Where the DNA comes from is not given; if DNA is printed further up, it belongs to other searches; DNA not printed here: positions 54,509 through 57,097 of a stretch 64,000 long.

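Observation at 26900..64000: Integrated element of more than 37 kb carrying three distinct FtsK/HerA-superfamily ATPases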

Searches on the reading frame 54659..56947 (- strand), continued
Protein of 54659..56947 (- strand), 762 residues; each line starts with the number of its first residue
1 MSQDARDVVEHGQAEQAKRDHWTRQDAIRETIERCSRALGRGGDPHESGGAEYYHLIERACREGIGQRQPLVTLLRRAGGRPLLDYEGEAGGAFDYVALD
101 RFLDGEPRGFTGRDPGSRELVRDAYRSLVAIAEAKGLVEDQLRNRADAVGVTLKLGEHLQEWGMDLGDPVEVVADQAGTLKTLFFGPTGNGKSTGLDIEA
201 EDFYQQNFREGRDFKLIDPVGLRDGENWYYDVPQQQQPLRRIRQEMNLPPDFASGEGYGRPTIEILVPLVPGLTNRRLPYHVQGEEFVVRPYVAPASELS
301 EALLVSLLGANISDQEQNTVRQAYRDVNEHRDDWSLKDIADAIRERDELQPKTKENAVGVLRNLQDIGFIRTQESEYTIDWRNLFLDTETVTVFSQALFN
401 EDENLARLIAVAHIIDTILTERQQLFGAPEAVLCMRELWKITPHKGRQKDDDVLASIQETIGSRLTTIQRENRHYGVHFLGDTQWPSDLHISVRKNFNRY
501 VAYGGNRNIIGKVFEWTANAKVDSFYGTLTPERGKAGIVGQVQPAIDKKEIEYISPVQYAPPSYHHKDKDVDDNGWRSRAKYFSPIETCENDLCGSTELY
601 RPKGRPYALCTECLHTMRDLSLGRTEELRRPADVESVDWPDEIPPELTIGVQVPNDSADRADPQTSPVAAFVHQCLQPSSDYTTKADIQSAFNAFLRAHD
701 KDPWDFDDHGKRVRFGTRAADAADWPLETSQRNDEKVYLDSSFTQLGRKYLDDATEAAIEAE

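Call 55: predict_structure(alignment_id=A1)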
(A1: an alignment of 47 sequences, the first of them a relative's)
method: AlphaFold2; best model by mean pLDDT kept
length: 762 residues; sequences in the alignment: 47
mean_pLDDT: 90.6   pTM: 0.75
mean pLDDT of the five models: 90.6, 89.2, 88.6, 88.4, 88.0
residues with pLDDT >= 90: 568; 70-90: 161; 50-70: 22; < 50: 11
segments of 3 or more residues with pLDDT < 50: 1-4, 653-657
pLDDT, mean of each block of 10 residues (from residue 1): 56 82 89 89 89 96 94 94 91 91 95 96 96 78 78 92 78 85 95 96 95 95 81 95 96 91 95 95 95 96 88 90 95 95 92 91 93 97 96 93 91 94 91 95 87 91 93 89 96 95 95 94 90 94 88 94 93 87 94 95 92 95 94 96 91 51 86 94 95 93 90 92 91 93 95 80 54
secondary structure, 60 per line:
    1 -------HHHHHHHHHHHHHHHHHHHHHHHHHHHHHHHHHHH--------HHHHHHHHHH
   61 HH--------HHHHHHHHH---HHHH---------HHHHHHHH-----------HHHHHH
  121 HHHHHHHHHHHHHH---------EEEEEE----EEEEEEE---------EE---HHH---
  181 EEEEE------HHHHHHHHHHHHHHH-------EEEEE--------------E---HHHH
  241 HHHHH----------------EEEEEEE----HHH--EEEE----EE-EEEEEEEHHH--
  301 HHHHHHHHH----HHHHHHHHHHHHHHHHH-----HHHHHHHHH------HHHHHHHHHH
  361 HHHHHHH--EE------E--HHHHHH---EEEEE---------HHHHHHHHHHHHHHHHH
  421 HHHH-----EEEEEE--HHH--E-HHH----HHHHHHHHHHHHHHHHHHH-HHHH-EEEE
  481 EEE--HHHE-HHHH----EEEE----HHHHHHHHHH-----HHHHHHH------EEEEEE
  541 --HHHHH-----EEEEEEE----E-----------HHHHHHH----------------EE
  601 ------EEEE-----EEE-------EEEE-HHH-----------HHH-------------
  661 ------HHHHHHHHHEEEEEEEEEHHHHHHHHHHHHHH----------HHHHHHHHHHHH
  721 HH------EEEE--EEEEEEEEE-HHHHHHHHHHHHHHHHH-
elements in order (helices of 4 or more, strands of 3 or more residues): H8-42 H51-62 H71-79 H83-86 H96-103 H115-134 E144-149 E154-160 E181-185 H192-206 E214-218 H237-245 E262-268 E278-281 E289-295 H301-309 H314-330 H336-344 H351-367 H381-386 E390-394 H404-424 E430-435 H452-470 H472-475 E477-483 H491-494 E499-502 H507-516 H522-528 E535-540 H543-547 E553-559 H576-582 E607-610 E616-618 E626-629 H667-675 E676-684 H685-698 H709-722 E729-732 E735-743 H745-761
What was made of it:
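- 54659..56947 (-): ATPase3: HerA/VirB4-fold ATPase, homologue of apHPV ORF25. AF2 model with pLDDT 90.6 (call 55).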

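Call 56: search_protein_families(library=padloc, proteins=[window:54659-56947:-], max_evalue=0.01)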
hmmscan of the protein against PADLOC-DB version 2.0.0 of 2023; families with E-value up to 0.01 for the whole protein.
window:54659-56947:- (762 aa): 1 family
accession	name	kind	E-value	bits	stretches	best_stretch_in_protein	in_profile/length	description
PDLC04140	mad8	-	0.00027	18.5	1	181-509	29-257/314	mads_8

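Call 59: fold_search(model_id=the predicted structure, library=pdb)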
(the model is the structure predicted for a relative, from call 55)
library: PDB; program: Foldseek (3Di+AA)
matches with E <= 10: 1270; with E <= 0.001: 127
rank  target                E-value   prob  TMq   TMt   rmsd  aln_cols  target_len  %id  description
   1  7wrw_A                1.4e-11  1.00  0.36  0.45   6.0       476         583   14  Structure of Deinococcus radiodurans HerA (released 2023-02-01)
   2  7wrx_A                1.7e-11  1.00  0.38  0.47   6.5       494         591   13  Structure of Deinococcus radiodurans HerA-ADP complex (released 2023-02-01)
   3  7wrx_B                3.6e-11  1.00  0.37  0.46   6.0       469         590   14  Structure of Deinococcus radiodurans HerA-ADP complex (released 2023-02-01)
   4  7wrw_B                4.6e-11  1.00  0.36  0.45   6.8       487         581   12  Structure of Deinococcus radiodurans HerA (released 2023-02-01)
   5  7wrx_C                5.4e-11  1.00  0.36  0.45   6.1       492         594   13  Structure of Deinococcus radiodurans HerA-ADP complex (released 2023-02-01)
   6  7wrx_E                7.7e-11  1.00  0.37  0.46   5.8       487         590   14  Structure of Deinococcus radiodurans HerA-ADP complex (released 2023-02-01)
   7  7f6d_A                1.4e-09  1.00  0.36  0.51   5.5       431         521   14  Reconstruction of the HerA-NurA complex from Deinococcus radiodurans (released 2022-06-29)
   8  4d2i_A                1.7e-09  1.00  0.32  0.50   6.8       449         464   12  Crystal structure of the HerA hexameric DNA translocase from Sulfolobus solfataricus bound to AMP-PNP (released 2014-12-03)
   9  4d2i_B                2.1e-09  1.00  0.34  0.54   6.1       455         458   12  Crystal structure of the HerA hexameric DNA translocase from Sulfolobus solfataricus bound to AMP-PNP (released 2014-12-03)
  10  9x1m_A                2.6e-09  1.00  0.32  0.41   7.5       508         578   13  The cryo-EM structure of HerA-NurA complex with AMPPNP and dsDNA from Thermococcus kodakarensis (released 2026-02-04)
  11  8xav_E                4.1e-09  1.00  0.32  0.42  11.0       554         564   13  Cryo-EM structure of an anti-phage defense complex (released 2024-06-05)
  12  8xau_E                4.3e-09  1.00  0.32  0.42   8.7       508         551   15  Cryo-EM structure of HerA (released 2024-06-05)
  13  8wfd_A                4.5e-09  1.00  0.31  0.40   9.0       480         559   13  The cryo-EM structure of TdpAB in complex with AMPPNP and DNA (released 2025-01-22)
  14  8xau_A                5.0e-09  1.00  0.30  0.39   7.8       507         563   14  Cryo-EM structure of HerA (released 2024-06-05)
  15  8wfd_F                6.1e-09  1.00  0.31  0.40   9.0       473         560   13  The cryo-EM structure of TdpAB in complex with AMPPNP and DNA (released 2025-01-22)
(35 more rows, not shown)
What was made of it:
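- Checked: It has Walker A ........, and its AF2 model (pLDDT 90.6) matches HerA structures at 1.4e-11 and VirB4 at 7e-7 (calls 55, 59).
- ATPase3 has a HerA/VirB4 fold (calls 55, 59).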

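Call 69: find_encoding_contigs(protein=P0049, flank=10000, max_places=3)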
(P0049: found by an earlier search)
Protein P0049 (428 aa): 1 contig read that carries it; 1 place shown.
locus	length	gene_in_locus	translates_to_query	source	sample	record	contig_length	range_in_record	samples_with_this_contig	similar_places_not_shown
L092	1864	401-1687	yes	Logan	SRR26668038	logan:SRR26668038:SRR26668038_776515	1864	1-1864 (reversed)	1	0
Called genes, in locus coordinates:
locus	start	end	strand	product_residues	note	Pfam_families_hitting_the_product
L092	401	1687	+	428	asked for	PF00331:Glyco_hydro_10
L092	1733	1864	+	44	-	?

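Call 78: search_protein_families(library=phrogs, proteins=[window:54659-56947:-], max_evalue=0.001)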
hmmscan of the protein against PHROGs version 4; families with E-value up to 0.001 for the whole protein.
window:54659-56947:- (762 aa): 0 families

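Call 104: search_protein_representatives(alignment_id=A1)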
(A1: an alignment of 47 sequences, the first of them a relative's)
Query: 47 sequences, 740 profile positions. Proteins with E-value up to 0.001 (for the whole library): 177; up to 1e-10: 115; up to 1e-30: 95. The best 150 are listed.
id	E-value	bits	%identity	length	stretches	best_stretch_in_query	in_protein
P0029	0.0e+00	1103.8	-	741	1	1-738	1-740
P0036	0.0e+00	1051.6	-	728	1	6-739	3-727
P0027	0.0e+00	1040.0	-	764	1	4-739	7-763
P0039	0.0e+00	1016.2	-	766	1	5-738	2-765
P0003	0.0e+00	1011.9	-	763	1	4-736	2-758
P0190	5.2e-286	967.5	-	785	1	1-739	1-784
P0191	6.7e-274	927.5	-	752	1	5-726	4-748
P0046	7.9e-273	924.0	-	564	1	170-739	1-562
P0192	1.8e-264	896.3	-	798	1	4-734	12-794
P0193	7.8e-263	890.9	-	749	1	4-728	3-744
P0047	4.6e-260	881.7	-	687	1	4-655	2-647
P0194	4.8e-246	835.4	-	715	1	7-726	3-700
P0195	8.9e-243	824.6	-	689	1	4-636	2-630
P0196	8.3e-238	808.2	-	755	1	6-739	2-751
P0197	2.0e-228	777.1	-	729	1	4-729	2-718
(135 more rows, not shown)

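Call 108: fold_search(model_id=the predicted structure, library=viral)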
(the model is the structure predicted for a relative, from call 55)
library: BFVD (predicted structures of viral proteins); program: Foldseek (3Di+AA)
matches with E <= 10: 511; with E <= 0.001: 22
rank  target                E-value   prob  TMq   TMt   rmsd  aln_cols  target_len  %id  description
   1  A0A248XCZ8            1.1e-10  1.00  0.33  0.48   7.0       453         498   15  Helicase HerA-like C-terminal domain-containing protein [Klebsiella phage YMC16/01/N133_KPN_BP]
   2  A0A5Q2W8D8            6.9e-09  1.00  0.36  0.60   5.9       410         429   12  (no name in the UniProt tables at hand)
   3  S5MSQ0                9.4e-09  1.00  0.31  0.27  14.6       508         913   12  Lipid A export ATP-binding/permease protein Msb [Bacillus phage JL]
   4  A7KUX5                6.3e-08  1.00  0.33  0.31   9.7       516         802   13  (no name in the UniProt tables at hand)
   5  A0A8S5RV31            3.5e-07  1.00  0.31  0.31  18.5       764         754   10  Conjugal transfer protein [Siphoviridae sp. ctHip2]
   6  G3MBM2                9.6e-07  1.00  0.33  0.31   9.1       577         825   11  Gp156 [Bacillus phage G]
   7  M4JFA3                1.2e-06  1.00  0.18  0.50   5.4       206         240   16  Putative ATPase [Haloarcula hispanica virus PH1]
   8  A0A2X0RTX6            1.5e-05  1.00  0.18  0.35  16.5       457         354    9  B354L [African swine fever virus]
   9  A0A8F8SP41            1.5e-05  1.00  0.17  0.32  18.5       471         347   10  (no name in the UniProt tables at hand)
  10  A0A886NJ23            2.3e-05  1.00  0.18  0.33  19.6       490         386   13  (no name in the UniProt tables at hand)
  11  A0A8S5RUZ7            7.0e-05  1.00  0.17  0.22   6.2       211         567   16  DNA TRANSLOCASE FTSK [Siphoviridae sp. ctHip2]
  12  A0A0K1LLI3            9.9e-05  1.00  0.17  0.27   8.4       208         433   13  (no name in the UniProt tables at hand)
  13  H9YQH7                1.3e-04  0.94  0.13  0.12  21.5       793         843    9  (no name in the UniProt tables at hand)
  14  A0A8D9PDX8            1.6e-04  1.00  0.18  0.40  10.2       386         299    9  NTPase [Corticoviridae sp.]
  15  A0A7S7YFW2            2.3e-04  1.00  0.18  0.39  13.4       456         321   10  VV A32-like packaging ATPase [Medusavirus stheno T3]
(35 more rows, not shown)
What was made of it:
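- ATPase3 matches VirB4 and a 'conjugal transfer protein' by fold (calls 59, 108). ATPase3 resembles the PH1 sphaerolipovirus packaging ATPase by fold (1.2e-6, call 108).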
